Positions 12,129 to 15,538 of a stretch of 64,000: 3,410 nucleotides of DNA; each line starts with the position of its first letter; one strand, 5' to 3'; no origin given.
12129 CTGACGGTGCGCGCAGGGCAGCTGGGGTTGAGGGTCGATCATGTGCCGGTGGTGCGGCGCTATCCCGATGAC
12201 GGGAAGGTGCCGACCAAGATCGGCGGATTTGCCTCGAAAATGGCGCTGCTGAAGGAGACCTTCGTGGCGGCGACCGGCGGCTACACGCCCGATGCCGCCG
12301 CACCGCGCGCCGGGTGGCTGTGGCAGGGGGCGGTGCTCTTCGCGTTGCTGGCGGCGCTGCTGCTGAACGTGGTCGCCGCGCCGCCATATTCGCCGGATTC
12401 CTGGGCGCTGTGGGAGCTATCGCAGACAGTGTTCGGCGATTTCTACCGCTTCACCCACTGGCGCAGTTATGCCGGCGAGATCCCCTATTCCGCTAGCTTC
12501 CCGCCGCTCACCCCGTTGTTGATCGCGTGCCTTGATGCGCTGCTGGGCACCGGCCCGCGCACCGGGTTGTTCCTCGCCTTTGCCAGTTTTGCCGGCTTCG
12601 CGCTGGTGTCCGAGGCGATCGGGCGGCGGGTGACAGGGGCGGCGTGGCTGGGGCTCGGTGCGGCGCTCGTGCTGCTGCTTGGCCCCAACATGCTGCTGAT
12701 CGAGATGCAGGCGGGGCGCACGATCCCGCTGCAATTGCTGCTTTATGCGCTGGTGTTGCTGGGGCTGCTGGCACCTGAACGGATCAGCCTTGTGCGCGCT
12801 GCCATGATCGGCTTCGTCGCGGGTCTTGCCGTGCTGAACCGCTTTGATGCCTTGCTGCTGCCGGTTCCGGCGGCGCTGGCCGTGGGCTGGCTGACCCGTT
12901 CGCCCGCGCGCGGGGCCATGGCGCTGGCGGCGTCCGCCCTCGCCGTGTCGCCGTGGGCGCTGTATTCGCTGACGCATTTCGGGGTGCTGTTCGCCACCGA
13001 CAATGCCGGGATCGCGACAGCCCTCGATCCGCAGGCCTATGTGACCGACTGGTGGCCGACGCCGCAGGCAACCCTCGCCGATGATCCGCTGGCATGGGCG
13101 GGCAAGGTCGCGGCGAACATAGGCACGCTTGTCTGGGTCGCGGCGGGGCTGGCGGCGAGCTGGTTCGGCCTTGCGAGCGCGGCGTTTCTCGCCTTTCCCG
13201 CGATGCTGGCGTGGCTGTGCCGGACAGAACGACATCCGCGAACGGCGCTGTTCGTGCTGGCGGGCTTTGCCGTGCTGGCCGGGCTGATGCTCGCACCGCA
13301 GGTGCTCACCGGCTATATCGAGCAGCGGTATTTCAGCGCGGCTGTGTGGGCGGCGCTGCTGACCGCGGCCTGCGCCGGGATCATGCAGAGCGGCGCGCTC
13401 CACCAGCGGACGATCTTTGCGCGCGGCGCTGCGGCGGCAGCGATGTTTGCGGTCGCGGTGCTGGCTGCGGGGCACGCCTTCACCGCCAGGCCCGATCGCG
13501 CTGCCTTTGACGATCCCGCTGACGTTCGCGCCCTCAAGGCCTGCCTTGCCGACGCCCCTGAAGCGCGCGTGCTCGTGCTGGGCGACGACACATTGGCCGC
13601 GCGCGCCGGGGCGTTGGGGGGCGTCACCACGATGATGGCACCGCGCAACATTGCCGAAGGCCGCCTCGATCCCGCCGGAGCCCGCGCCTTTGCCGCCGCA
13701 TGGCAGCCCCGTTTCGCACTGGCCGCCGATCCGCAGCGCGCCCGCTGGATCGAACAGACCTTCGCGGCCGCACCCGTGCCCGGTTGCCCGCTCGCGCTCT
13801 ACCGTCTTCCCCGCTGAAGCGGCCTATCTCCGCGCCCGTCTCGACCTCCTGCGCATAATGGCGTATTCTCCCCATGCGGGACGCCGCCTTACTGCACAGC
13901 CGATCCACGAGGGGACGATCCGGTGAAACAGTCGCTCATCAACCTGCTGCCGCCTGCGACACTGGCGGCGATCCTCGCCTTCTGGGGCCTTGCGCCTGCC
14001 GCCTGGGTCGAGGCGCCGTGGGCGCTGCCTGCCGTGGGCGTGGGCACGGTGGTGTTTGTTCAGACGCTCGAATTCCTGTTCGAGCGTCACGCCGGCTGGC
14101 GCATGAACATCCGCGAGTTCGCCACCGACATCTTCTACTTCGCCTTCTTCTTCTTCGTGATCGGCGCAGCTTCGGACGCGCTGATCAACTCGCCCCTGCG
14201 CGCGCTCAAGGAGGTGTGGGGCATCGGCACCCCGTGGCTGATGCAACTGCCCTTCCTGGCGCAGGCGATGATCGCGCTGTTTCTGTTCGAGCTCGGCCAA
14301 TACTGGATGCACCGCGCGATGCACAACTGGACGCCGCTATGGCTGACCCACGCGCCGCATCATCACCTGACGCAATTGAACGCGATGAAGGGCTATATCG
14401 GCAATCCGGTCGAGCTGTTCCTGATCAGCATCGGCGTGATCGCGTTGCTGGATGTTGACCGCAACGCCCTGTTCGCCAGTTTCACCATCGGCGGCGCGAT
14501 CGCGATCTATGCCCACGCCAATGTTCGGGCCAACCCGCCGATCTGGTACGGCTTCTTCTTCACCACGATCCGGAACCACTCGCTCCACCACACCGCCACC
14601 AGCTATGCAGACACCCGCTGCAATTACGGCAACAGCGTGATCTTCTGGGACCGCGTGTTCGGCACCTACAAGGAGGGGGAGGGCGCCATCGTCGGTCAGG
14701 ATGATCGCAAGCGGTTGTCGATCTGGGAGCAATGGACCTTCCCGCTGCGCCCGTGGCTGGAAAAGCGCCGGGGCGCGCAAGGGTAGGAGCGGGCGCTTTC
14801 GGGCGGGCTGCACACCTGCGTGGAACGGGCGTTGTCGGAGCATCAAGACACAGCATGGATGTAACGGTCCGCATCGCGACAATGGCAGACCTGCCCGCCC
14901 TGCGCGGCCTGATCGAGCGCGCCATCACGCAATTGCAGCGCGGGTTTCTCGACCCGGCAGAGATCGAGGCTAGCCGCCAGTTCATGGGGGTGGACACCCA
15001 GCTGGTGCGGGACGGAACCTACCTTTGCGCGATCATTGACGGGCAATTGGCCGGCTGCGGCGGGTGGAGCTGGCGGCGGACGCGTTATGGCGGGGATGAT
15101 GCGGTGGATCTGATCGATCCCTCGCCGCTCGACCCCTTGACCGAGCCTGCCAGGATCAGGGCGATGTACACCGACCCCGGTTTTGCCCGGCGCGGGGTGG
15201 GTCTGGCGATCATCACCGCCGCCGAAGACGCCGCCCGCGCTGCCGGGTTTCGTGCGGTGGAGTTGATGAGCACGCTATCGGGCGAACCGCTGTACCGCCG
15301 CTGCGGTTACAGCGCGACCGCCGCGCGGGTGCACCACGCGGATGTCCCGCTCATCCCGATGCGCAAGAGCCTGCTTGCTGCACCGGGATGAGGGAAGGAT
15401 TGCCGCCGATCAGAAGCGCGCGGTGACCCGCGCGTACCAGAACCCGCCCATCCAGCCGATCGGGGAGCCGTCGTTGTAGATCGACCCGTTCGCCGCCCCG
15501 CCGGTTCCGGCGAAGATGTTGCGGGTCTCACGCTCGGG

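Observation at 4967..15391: Translationally coupled ~9-kb operon resembling a lipid-carrier-linked sugar remodelling and transfer pathway of unknown product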

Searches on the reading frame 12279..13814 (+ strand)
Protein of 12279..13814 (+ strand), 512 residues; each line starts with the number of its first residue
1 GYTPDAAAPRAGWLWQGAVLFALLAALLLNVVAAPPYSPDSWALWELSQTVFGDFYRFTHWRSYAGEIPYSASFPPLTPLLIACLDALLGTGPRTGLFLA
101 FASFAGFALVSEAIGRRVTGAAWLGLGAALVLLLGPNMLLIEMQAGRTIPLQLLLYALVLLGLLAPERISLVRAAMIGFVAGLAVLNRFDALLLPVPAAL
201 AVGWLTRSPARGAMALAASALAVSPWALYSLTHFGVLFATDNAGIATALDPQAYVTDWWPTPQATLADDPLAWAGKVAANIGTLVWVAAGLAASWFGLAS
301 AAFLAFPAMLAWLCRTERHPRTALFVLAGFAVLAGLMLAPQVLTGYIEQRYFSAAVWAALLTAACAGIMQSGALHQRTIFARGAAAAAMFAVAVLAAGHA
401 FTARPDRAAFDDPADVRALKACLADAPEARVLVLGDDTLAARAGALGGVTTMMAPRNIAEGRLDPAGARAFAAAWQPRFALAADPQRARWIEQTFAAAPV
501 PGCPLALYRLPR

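Call 50: predict_structure(alignment_id=A7)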
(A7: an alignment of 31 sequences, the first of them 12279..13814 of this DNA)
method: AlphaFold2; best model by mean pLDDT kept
length: 512 residues; sequences in the alignment: 31
mean_pLDDT: 89.4   pTM: 0.91
mean pLDDT of the five models: 89.4, 89.0, 85.2, 83.9, 79.8
residues with pLDDT >= 90: 329; 70-90: 153; 50-70: 27; < 50: 3
segments of 3 or more residues with pLDDT < 50: none
pLDDT, mean of each block of 10 residues (from residue 1): 57 88 90 78 86 75 63 79 94 92 98 95 96 91 92 98 95 98 93 96 97 98 90 80 85 86 92 96 96 95 97 74 94 95 91 96 95 91 96 86 68 90 93 91 88 90 92 93 88 94 94 81
secondary structure, 60 per line:
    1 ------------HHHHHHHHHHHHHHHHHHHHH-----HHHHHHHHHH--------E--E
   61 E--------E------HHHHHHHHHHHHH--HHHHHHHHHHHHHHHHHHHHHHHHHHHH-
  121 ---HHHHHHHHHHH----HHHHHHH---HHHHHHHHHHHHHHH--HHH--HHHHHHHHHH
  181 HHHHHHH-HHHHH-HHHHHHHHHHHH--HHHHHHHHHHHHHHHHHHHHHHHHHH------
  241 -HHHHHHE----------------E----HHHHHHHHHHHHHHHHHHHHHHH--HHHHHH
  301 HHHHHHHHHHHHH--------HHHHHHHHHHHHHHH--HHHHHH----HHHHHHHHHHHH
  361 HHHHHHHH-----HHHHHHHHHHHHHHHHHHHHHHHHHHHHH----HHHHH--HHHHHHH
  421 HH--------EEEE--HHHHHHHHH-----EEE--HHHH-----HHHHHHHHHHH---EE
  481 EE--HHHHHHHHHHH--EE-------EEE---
elements in order: H13-33 H39-48 H77-89 H92-119 H124-134 H139-145 H149-163 H171-187 H189-193 H195-206 H209-234 H242-247 H270-292 H295-313 H322-336 H339-344 H349-368 H374-402 H407-411 H414-422 E431-434 H437-445 E451-453 H456-459 H465-475 E479-482 H485-495 E507-509

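Call 53: fold_search(model_id=the predicted structure, library=pdb)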
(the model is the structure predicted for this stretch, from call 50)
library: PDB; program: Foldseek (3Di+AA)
matches with E <= 10: 390; with E <= 0.001: 13
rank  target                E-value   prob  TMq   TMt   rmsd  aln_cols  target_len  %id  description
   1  5f15                  2.2e-06  1.00  0.56  0.53   9.0       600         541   14  Crystal Structure of ArnT from Cupriavidus metallidurans bound to Undecaprenyl phosphate (released 2016-02-17)
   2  8pn9_A                1.1e-05  1.00  0.47  0.39  12.1       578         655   13  Structure of human oligosaccharyltransferase OST-A complex bound to NGI-1 (released 2024-05-08)
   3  7oci_F                1.3e-05  1.00  0.48  0.40  11.6       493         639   13  Cryo-EM structure of yeast Ost6p containing oligosaccharyltransferase complex (released 2022-02-16)
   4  3waj                  1.4e-05  1.00  0.51  0.35  12.5       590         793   14  Crystal structure of the Archaeoglobus fulgidus oligosaccharyltransferase (O29867_ARCFU) complex with Zn and sulfate (released 2013-10-30)
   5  8age_A                1.9e-05  1.00  0.52  0.43  11.5       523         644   12  Structure of yeast oligosaccharylransferase complex with acceptor peptide bound (released 2022-12-07)
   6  5ezm                  1.9e-05  1.00  0.44  0.43  14.4       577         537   18  Crystal Structure of ArnT from Cupriavidus metallidurans in the apo state (released 2016-02-17)
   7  6ezn_F                2.7e-05  1.00  0.52  0.43  11.4       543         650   12  Cryo-EM structure of the yeast oligosaccharyltransferase (OST) complex (released 2018-01-17)
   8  9dlf_C                4.4e-05  1.00  0.49  0.42   8.1       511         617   15  Arabinosyltransferase AftB in complex with Fab_B3 (released 2025-06-25)
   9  8agc_A                5.0e-05  1.00  0.43  0.33  14.5       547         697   12  Structure of yeast oligosaccharylransferase complex with lipid-linked oligosaccharide and non-acceptor peptide bound (released 2022-12-07)
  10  8agb_A                8.2e-05  1.00  0.53  0.44  10.5       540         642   11  Structure of yeast oligosaccharylransferase complex with lipid-linked oligosaccharide bound (released 2022-12-07)
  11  7e9s_A                1.4e-04  1.00  0.49  0.32  11.5       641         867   14  Archaeal oligosaccharyltransferase AglB from Archaeoglobus fulgidus in complex with an inhibitory peptide and a dolich (released 2021-09-08)
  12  6s7o_A                2.4e-04  1.00  0.48  0.39  11.3       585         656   12  Cryo-EM structure of human oligosaccharyltransferase complex OST-A (released 2019-12-18)
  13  6c26_A                4.1e-04  1.00  0.51  0.43  11.6       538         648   13  The Cryo-EM structure of a eukaryotic oligosaccharyl transferase complex (released 2018-01-31)
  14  8if8_B                1.2e-03  1.00  0.46  0.39  10.2       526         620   15  Arabinosyltransferase AftA (released 2023-05-31)
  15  9dlh                  1.4e-03  1.00  0.47  0.41   8.2       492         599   15  donor substrate analog-bound AftB (released 2025-06-25)
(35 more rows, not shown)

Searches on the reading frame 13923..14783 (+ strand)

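Call 4: search_protein_families(library=pfam, proteins=[window:13923-14783:+], max_evalue=0.01)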
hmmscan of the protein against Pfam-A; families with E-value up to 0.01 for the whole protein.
window:13923-14783:+ (287 aa): 1 family
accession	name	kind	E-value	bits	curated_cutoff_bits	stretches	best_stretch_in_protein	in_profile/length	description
PF04116.19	FA_hydroxylase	-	1.2e-23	84.4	31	1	116-248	2-132/132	Fatty acid hydroxylase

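Call 5: search_protein_families(library=ncbifam, proteins=[window:13923-14783:+], max_evalue=0.01)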
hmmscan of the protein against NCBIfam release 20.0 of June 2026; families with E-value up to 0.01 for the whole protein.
window:13923-14783:+ (287 aa): 1 family
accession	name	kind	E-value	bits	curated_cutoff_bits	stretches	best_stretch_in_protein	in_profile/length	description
NF052566.1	OrLpdHdlsOlsERhiz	equivalog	1e-16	61.1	475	1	101-251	105-256/293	ornithine lipid hydroxylase OlsE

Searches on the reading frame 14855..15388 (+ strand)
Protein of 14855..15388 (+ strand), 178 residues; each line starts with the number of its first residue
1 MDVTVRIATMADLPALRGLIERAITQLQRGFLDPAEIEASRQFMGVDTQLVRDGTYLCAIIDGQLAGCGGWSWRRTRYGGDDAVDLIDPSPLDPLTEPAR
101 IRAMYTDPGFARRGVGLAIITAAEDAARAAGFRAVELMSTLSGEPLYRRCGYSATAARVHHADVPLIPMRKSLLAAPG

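Call 4: search_protein_families(library=pfam, proteins=[window:14855-15388:+], max_evalue=0.01)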
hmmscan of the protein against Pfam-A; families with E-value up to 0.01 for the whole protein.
window:14855-15388:+ (178 aa): 3 families
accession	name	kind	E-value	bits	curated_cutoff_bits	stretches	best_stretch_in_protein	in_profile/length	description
PF00583.31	Acetyltransf_1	-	2e-09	38.2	20.7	1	49-152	28-116/116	Acetyltransferase (GNAT) family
PF13673.13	Acetyltransf_10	-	5.3e-08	33.3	23.6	1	99-173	52-128/128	Acetyltransferase (GNAT) domain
PF13508.13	Acetyltransf_7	-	1e-07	32.7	27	1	53-153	2-83/84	Acetyltransferase (GNAT) domain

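Call 5: search_protein_families(library=ncbifam, proteins=[window:14855-15388:+], max_evalue=0.01)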
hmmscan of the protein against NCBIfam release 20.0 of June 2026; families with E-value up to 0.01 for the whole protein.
window:14855-15388:+ (178 aa): 3 families
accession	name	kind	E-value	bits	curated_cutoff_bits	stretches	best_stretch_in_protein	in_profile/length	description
NF040501.1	resist_ArsN2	equivalog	0.00099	18.7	125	1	99-156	49-105/133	arsenic resistance N-acetyltransferase ArsN2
NF005840.0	PRK07757.1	equivalog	0.007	16.3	154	0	99-155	67-121/153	N-acetyltransferase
TIGR02382.1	wecD_rffC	equivalog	0.0092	15.6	195.1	0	98-136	123-161/191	dTDP-4-amino-4,6-dideoxy-D-galactose acyltransferase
